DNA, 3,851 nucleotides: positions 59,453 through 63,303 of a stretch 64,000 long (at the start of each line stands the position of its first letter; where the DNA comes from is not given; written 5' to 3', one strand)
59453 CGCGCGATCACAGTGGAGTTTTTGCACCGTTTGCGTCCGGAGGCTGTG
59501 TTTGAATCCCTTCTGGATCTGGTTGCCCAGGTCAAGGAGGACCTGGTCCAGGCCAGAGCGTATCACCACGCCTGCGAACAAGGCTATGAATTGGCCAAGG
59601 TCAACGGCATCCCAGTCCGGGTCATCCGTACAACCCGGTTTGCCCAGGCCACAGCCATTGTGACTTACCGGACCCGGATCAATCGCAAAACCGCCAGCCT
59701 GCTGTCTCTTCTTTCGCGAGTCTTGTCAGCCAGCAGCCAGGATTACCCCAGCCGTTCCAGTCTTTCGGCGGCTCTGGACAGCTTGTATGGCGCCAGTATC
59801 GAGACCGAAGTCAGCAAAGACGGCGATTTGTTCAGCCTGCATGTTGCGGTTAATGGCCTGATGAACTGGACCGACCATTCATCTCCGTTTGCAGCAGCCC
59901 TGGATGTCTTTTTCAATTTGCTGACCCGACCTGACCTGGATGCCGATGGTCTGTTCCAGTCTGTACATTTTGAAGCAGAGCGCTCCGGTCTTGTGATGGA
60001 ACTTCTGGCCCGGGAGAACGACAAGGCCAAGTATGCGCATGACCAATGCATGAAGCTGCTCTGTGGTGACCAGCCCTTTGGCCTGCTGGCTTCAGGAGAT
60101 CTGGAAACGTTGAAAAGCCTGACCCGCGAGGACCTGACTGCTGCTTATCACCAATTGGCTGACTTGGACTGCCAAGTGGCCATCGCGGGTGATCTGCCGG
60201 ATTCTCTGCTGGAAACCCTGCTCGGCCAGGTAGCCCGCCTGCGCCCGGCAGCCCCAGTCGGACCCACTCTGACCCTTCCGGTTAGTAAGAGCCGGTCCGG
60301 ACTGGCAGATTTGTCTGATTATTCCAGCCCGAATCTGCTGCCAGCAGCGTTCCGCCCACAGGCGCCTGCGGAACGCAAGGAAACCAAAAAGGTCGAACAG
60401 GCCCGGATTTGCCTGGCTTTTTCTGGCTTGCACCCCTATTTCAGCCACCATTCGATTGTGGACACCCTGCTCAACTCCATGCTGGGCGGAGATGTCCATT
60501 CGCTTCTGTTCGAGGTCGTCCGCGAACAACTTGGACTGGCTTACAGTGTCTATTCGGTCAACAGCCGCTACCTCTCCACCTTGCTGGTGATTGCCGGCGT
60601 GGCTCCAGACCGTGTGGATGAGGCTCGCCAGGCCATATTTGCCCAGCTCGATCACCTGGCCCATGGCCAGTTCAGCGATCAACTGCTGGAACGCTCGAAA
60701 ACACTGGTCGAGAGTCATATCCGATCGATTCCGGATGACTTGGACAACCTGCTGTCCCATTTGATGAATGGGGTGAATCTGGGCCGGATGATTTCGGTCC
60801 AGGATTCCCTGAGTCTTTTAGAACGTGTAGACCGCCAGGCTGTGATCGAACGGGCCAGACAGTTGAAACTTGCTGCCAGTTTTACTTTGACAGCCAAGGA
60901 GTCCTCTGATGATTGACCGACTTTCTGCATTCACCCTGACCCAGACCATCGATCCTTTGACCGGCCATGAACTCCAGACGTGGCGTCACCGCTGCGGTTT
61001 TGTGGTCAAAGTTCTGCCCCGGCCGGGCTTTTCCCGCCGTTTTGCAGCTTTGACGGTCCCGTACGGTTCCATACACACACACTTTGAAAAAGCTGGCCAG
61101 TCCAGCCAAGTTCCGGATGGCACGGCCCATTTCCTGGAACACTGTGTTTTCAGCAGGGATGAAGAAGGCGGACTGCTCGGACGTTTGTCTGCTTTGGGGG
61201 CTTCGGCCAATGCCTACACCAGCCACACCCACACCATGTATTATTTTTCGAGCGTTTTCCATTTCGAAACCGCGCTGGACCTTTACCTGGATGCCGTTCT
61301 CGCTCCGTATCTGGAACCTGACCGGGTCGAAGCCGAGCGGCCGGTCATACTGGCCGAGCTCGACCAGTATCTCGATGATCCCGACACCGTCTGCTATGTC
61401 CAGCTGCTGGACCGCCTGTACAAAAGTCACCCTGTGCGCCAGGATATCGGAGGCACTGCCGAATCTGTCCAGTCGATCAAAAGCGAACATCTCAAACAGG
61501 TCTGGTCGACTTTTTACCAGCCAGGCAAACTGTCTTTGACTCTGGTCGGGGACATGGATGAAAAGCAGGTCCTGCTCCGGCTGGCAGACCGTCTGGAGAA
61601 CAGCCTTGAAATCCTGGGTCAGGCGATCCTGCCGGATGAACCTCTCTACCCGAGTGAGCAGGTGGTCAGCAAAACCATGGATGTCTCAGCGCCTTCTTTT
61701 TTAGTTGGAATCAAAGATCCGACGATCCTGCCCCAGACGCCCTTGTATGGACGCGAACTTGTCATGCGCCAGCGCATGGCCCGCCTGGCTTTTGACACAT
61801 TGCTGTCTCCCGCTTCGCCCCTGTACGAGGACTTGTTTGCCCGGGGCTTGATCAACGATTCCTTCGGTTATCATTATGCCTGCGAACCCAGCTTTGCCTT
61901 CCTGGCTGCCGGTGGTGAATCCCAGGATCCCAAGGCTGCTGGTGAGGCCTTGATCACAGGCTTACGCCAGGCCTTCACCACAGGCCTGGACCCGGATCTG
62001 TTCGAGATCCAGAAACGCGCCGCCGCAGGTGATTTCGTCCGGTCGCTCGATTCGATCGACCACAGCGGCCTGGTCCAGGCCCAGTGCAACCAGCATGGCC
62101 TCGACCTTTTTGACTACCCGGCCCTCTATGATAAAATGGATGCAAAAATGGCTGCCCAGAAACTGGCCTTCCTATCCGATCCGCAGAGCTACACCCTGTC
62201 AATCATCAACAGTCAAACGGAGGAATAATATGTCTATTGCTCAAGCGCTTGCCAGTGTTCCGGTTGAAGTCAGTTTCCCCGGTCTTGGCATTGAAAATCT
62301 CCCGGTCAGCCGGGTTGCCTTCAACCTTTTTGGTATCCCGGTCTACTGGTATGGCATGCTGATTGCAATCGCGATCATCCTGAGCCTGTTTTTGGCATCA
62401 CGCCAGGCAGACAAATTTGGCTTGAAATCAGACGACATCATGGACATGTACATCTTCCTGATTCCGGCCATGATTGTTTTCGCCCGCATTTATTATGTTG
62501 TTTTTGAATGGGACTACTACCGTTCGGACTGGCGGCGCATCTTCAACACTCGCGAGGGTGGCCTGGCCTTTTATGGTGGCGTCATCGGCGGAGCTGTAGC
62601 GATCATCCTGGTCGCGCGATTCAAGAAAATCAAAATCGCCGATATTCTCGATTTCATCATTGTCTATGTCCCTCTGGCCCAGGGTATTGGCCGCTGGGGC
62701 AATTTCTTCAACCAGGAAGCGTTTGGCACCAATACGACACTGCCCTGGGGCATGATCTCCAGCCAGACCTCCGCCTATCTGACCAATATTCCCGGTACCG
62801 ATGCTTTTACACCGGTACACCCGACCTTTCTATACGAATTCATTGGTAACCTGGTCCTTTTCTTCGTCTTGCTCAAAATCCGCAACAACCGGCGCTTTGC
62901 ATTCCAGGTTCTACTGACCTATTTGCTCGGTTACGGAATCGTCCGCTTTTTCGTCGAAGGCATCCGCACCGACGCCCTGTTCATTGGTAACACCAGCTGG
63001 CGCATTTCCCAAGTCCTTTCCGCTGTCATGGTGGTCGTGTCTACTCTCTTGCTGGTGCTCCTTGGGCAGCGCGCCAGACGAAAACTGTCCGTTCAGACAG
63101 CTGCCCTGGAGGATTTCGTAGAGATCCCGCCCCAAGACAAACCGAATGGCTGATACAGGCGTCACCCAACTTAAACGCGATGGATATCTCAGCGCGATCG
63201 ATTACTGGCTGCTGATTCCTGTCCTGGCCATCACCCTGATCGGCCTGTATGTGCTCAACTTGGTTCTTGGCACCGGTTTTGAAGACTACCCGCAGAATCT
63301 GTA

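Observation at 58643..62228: RibF fused to a YmfF-like M16 domain, next to its YmfH-like partner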

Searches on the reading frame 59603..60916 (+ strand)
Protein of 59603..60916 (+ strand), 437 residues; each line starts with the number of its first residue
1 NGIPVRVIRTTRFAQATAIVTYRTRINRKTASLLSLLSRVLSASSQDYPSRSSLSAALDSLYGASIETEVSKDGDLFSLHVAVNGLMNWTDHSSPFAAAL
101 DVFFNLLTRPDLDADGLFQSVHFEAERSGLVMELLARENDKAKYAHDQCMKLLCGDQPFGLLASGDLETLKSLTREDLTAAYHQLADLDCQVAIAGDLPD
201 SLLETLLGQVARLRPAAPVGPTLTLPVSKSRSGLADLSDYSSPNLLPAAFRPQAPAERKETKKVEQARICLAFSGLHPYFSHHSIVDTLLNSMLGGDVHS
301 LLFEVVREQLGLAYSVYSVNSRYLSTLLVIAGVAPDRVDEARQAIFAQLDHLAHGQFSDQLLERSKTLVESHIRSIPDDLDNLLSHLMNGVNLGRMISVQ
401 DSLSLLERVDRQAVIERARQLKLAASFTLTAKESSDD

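Call 42: search_solved_structures(query=window:59603-60916:+, max_evalue=0.001)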
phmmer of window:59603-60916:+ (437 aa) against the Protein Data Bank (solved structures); distinct sequences matched with E-value up to 0.001: 5.
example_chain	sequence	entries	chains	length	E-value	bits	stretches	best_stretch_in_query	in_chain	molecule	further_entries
3d3y_A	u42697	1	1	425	3.1e-24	89.1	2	2-209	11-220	Uncharacterized protein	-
3hdi_A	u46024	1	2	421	4.2e-16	62.3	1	256-427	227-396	Processing protease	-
5hxk_A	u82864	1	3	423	5e-06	29.1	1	265-413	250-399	Zinc-dependent peptidase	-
7v4y_B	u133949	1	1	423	5e-06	29.1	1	265-413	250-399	Zinc-dependent peptidase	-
3gwb_A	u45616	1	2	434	3.3e-05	26.4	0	99-228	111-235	Peptidase M16 inactive domain family protein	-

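Call 56: find_homologous_proteins(query=window:59603-60916:+, max_evalue=1e-10)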
Query window:59603-60916:+ (437 aa): 90 proteins with E <= 1e-10 among 8000 candidates.
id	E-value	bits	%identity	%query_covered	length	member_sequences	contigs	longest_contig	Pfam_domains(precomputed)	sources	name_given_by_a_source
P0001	1.0e-277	939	100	100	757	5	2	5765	PF01687.24,PF05193.27,PF06574.19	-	-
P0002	4.7e-255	864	92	100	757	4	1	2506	PF01687.24,PF05193.27,PF06574.19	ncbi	-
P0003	5.1e-233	791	85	100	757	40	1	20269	PF01687.24,PF05193.27,PF06574.19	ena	-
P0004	7.2e-216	735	81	100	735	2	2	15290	PF01687.24,PF05193.27,PF06574.19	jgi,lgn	-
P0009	7.5e-164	564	65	100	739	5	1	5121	PF01687.24,PF05193.27,PF06574.19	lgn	-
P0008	8.4e-160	550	64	99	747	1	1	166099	PF01687.24,PF05193.27,PF06574.19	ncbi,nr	ncbi:MAG: bifunctional riboflavin kinase/FAD synthetase [Eubacteriales bacterium]|nr:bifunctional ri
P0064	1.3e-158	546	63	100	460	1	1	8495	PF05193.27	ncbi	-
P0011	5.7e-156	538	62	99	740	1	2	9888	PF01687.24,PF05193.27,PF06574.19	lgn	-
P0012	4.8e-131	456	53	98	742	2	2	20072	PF01687.24,PF05193.27,PF06574.19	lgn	-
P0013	2.4e-125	437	52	99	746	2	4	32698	PF01687.24,PF05193.27,PF06574.19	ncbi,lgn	-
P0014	8.0e-105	369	46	99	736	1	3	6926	PF01687.24,PF05193.27,PF06574.19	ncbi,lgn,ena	-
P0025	9.0e-102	359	46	99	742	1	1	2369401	PF01687.24,PF05193.27,PF06574.19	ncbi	-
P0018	4.4e-101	357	44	100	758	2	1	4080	PF01687.24,PF05193.27,PF06574.19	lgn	-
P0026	4.5e-101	357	42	100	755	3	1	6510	PF01687.24,PF05193.27,PF06574.19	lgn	-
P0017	5.1e-101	357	45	99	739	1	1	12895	PF01687.24,PF05193.27,PF06574.19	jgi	jgi:riboflavin kinase / FMN adenylyltransferase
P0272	3.5e-92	328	45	88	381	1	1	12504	PF05193.27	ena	-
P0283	3.7e-33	133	26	99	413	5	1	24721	PF05193.27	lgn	-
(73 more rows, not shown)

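Call 57: find_encoding_contigs(protein=P0272, flank=3500, max_places=2)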
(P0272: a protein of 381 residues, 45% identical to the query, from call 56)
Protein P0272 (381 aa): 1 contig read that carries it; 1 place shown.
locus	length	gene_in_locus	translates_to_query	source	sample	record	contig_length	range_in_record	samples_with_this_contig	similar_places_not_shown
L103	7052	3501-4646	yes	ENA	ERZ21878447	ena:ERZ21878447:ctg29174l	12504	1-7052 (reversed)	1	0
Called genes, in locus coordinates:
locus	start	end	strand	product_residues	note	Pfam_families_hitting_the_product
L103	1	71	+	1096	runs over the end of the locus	PF04760:IF2_N, PF00009:GTP_EFTU, PF00025:Arf, PF00071:Ras (weak), PF01926:MMR_HSR1, PF02421:FeoB_N (weak), PF22042:EF-G_D2, PF11987:IF-2, +1 more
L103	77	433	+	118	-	PF02033:RBFA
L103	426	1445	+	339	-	PF01368:DHH, PF02272:DHHA1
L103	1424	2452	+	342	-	PF01509:TruB_N, PF16198:TruB_C_2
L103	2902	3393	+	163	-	PF01687:Flavokinase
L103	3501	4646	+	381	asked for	PF05193:Peptidase_M16_C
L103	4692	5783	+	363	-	PF00675:Peptidase_M16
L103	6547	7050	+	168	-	?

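Call 58: find_encoding_contigs(protein=P0283, flank=5000, max_places=2)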
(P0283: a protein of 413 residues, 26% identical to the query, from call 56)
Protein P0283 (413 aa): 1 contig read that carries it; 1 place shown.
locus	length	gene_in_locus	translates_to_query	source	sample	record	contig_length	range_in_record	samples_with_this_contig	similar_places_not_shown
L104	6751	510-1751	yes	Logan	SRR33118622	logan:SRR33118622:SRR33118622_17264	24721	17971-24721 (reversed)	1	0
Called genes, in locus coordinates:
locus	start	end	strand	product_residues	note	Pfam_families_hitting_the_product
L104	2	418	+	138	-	?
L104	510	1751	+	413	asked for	PF05193:Peptidase_M16_C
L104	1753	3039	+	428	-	PF00675:Peptidase_M16, PF05193:Peptidase_M16_C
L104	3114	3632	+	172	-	PF13413:HTH_25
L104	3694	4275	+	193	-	PF01066:CDP-OH_P_transf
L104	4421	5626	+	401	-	PF00994:MoCF_biosynth, PF18146:CinA_KH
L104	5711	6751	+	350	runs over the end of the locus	PF00154:RecA_N, PF06745:ATPase (weak), PF08423:Rad51, PF27531:MT3502_N (weak), PF21096:RecA_C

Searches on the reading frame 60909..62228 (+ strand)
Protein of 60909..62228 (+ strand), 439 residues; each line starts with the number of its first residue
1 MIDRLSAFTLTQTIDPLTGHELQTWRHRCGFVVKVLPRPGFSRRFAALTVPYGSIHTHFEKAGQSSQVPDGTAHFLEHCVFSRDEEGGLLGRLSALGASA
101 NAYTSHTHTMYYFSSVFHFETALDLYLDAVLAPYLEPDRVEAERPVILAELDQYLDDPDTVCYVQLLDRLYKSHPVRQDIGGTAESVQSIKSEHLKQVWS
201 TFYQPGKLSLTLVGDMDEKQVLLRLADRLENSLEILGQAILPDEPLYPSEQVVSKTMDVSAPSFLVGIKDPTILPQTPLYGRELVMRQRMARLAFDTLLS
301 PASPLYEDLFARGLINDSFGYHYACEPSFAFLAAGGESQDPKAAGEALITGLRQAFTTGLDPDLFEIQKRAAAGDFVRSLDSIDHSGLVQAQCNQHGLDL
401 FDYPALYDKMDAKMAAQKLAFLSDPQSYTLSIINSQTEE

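Call 3: search_protein_families(library=pfam, proteins=[window:60909-62228:+], max_evalue=0.01)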
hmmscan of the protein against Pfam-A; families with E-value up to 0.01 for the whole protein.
window:60909-62228:+ (439 aa): 2 families
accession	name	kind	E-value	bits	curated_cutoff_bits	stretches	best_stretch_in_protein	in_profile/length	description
PF00675.25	Peptidase_M16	-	5e-16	59.4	22.3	1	70-183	31-148/149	Insulinase (Peptidase family M16)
PF05193.26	Peptidase_M16_C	-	5.6e-07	30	23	1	190-370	2-179/181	Peptidase M16 inactive domain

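Call 4: search_protein_families(library=ncbifam, proteins=[window:60909-62228:+], max_evalue=0.01)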
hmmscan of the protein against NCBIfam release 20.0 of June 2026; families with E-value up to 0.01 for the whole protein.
window:60909-62228:+ (439 aa): 4 families
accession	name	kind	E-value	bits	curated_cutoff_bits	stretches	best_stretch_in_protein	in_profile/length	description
NF047421.1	YfmH_fam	equivalog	3.7e-87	293.3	250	1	28-435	16-423/425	EF-P 5-aminopentanol modification-associated protein YfmH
TIGR02110.1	PQQ_syn_pqqF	equivalog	6.2e-11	41.8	320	1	69-232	40-209/697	pyrroloquinoline quinone biosynthesis protein PqqF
NF047422.1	YfmF_fam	equivalog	3.2e-08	32.9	285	1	137-229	121-213/412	EF-P 5-aminopentanol modification-associated protein YfmF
NF011681.0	PRK15101.1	equivalog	2.1e-07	29.3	765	1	39-204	61-223/961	pitrilysin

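Call 43: search_solved_structures(query=window:60909-62228:+, max_evalue=0.001)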
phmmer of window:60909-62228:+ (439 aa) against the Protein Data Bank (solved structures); distinct sequences matched with E-value up to 0.001: 59.
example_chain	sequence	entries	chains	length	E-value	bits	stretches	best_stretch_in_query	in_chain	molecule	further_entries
4xea_A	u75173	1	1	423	4.8e-57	197.2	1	21-382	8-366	Peptidase M16 domain protein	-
7v4y_A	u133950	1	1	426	2.3e-17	66.4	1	58-267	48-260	Putative zinc protease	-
3eoq_A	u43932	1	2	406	4e-17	65.6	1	58-267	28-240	Putative zinc protease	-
9fq7_3A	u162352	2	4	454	6.7e-15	58.3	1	66-266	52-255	Mitochondrial processing peptidase beta subunit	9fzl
7jrg_A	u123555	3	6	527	1.8e-14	56.9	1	66-266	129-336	Mitochondrial-processing peptidase subunit beta, mitochondrial isoform X1 | MPP-beta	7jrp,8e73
8bep_B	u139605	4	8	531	2.4e-14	56.5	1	66-224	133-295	Probable mitochondrial-processing peptidase subunit beta, mitochondrial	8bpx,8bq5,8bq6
1hr6_B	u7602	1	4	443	2.6e-14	56.4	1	69-221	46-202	MITOCHONDRIAL PROCESSING PEPTIDASE BETA SUBUNIT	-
9g9t_D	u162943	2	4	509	3e-14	56.2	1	67-258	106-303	Putative peptidase M16 family protein | Putative peptidase M16 family potein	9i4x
8zno_B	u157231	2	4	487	4.4e-14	55.6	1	66-223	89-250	Mitochondrial-processing peptidase subunit beta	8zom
6haw_A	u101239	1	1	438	5.9e-14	55.2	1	65-227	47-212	Cytochrome b-c1 complex subunit 1, mitochondrial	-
6zfs_A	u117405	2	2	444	6.1e-14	55.1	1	65-227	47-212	Cytochrome b-c1 complex subunit 1, mitochondrial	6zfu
7r3v_A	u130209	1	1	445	6.1e-14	55.1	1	65-227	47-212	Cytochrome b-c1 complex subunit 1, mitochondrial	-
5nmi_A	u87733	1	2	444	6.2e-14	55.1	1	65-227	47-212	Cytochrome b-c1 complex subunit 1, mitochondrial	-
6xvf_A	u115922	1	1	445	6.2e-14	55.1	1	65-227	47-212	Cytochrome b-c1 complex subunit 1, mitochondrial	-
6zft_A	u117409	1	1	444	6.2e-14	55.1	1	65-227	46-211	Cytochrome b-c1 complex subunit 1, mitochondrial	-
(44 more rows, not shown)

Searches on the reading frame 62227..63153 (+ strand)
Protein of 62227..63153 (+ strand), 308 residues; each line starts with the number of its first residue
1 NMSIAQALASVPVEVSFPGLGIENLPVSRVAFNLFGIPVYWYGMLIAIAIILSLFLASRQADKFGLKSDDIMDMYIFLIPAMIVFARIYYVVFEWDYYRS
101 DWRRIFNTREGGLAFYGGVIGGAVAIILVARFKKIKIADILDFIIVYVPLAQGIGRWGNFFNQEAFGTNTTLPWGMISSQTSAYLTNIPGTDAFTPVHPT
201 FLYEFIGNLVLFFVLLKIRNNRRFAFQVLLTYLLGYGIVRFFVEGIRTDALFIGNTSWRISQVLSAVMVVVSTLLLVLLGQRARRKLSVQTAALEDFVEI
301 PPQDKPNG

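Call 3: search_protein_families(library=pfam, proteins=[window:62227-63153:+], max_evalue=0.01)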
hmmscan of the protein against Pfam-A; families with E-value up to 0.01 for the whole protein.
window:62227-63153:+ (308 aa): 1 family
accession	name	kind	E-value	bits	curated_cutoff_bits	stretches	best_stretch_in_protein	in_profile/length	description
PF01790.23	LGT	-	2.6e-71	240.2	24.9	1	30-277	2-239/240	Prolipoprotein diacylglyceryl transferase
